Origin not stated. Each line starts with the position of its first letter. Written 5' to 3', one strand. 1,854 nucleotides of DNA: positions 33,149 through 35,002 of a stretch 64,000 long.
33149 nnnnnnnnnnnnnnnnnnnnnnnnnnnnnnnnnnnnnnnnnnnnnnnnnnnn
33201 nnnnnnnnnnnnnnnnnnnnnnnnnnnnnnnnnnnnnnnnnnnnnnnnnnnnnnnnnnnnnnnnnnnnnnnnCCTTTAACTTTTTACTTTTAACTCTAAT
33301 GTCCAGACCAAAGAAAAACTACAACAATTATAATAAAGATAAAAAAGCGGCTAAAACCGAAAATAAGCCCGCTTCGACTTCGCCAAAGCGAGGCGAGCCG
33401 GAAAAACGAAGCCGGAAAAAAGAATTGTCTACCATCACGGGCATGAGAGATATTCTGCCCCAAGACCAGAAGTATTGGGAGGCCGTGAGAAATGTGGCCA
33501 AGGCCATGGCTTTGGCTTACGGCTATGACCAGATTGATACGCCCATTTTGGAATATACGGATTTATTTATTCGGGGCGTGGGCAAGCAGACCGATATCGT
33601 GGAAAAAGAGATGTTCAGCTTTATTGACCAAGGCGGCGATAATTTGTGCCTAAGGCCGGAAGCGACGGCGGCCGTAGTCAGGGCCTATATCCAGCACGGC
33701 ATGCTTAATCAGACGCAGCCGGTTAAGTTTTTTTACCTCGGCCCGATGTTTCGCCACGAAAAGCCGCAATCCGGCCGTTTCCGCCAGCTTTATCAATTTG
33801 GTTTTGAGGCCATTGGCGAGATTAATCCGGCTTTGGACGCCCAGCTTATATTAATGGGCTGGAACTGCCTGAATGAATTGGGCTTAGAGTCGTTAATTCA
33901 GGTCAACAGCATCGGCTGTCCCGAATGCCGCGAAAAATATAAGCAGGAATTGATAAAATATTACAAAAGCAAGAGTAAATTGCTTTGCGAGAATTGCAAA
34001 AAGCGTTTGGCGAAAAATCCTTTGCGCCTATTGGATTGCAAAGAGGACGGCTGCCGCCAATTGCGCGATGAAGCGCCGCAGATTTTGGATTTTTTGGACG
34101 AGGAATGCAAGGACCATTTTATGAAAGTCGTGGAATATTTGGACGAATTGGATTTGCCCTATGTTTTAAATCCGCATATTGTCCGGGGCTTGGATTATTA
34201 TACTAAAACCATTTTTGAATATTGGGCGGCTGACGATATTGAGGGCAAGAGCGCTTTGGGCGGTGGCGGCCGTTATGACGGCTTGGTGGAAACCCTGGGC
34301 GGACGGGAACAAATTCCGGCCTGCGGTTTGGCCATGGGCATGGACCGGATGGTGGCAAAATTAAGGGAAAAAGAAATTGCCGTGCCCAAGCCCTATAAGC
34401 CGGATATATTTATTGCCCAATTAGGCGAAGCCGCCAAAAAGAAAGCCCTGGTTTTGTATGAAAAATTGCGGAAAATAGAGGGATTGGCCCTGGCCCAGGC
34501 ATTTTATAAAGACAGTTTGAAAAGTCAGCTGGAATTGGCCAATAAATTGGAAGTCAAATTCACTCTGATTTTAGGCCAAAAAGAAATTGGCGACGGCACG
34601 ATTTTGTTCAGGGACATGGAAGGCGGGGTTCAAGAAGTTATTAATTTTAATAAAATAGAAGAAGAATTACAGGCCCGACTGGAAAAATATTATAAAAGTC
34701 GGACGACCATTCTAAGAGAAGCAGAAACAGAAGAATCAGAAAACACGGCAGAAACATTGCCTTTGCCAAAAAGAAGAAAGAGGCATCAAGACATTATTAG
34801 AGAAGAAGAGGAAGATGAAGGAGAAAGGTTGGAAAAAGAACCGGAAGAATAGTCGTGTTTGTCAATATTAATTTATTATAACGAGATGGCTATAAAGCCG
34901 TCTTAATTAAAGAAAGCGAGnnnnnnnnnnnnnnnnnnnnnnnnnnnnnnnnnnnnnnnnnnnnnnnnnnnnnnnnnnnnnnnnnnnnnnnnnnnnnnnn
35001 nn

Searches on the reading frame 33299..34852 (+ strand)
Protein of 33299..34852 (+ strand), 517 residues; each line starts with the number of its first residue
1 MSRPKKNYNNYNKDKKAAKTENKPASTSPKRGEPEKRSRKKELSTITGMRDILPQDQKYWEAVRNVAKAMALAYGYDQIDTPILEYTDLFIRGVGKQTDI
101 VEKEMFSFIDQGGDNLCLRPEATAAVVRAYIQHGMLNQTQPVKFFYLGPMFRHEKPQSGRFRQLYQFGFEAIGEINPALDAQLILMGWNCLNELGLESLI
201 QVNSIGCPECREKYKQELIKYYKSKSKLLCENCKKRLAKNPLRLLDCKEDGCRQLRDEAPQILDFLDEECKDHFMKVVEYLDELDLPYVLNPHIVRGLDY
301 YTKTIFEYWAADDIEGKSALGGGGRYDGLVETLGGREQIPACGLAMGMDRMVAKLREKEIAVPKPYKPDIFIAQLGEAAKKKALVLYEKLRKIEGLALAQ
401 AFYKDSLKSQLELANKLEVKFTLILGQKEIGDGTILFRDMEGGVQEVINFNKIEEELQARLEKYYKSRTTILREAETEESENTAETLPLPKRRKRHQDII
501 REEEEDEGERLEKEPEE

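Call 74: search_protein_families(library=ncbifam, proteins=[window:33299-34852:+])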
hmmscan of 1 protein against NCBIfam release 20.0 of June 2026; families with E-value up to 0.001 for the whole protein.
window:33299-34852:+ (517 aa): 24 families
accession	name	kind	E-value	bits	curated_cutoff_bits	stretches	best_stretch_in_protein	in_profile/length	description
TIGR00442.1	hisS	equivalog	4e-135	450.9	286.75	1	45-448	2-404/406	histidine--tRNA ligase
TIGR00443.1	hisZ_biosyn_reg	equivalog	1.6e-46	158.9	271.65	1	50-354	1-311/314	ATP phosphoribosyltransferase regulatory subunit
NF009085.0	PRK12420.1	equivalog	7e-46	157.4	540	2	276-455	248-424/426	histidine--tRNA ligase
NF008941.0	PRK12292.2-4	equivalog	1.7e-36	126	447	1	47-361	11-330/393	ATP phosphoribosyltransferase regulatory subunit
NF008953.0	PRK12295.1-6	equivalog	3.8e-32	111.7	384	2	73-198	25-143/384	ATP phosphoribosyltransferase regulatory subunit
NF008942.0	PRK12292.2-5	equivalog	5.6e-31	107.6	643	2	42-198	8-161/434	ATP phosphoribosyltransferase regulatory subunit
NF008940.0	PRK12292.2-3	equivalog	1.3e-30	106.4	450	1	47-394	7-359/404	ATP phosphoribosyltransferase regulatory subunit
NF008936.0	PRK12292.1-3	equivalog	5.5e-27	94.6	492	2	46-198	8-156/406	ATP phosphoribosyltransferase regulatory subunit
NF008950.0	PRK12295.1-3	equivalog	5.5e-24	85.2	492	2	68-197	21-142/387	ATP phosphoribosyltransferase regulatory subunit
NF008945.0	PRK12292.3-3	equivalog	5.7e-24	84.9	409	1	48-364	5-313/368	ATP phosphoribosyltransferase regulatory subunit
NF008938.0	PRK12292.1-6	equivalog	2.4e-20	72.8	833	2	47-198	10-155/420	ATP phosphoribosyltransferase regulatory subunit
NF008951.0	PRK12295.1-4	equivalog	4.4e-20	71.9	364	2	295-354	313-369/374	ATP phosphoribosyltransferase regulatory subunit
NF008948.0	PRK12295.1-1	equivalog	5.1e-18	65.3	622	2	294-358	312-375/376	ATP phosphoribosyltransferase regulatory subunit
NF008943.0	PRK12292.3-1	equivalog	8.2e-18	64.6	690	1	45-203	26-176/403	ATP phosphoribosyltransferase regulatory subunit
NF009086.0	PRK12421.1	equivalog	1.8e-15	56.8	318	1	48-374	12-346/389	ATP phosphoribosyltransferase regulatory subunit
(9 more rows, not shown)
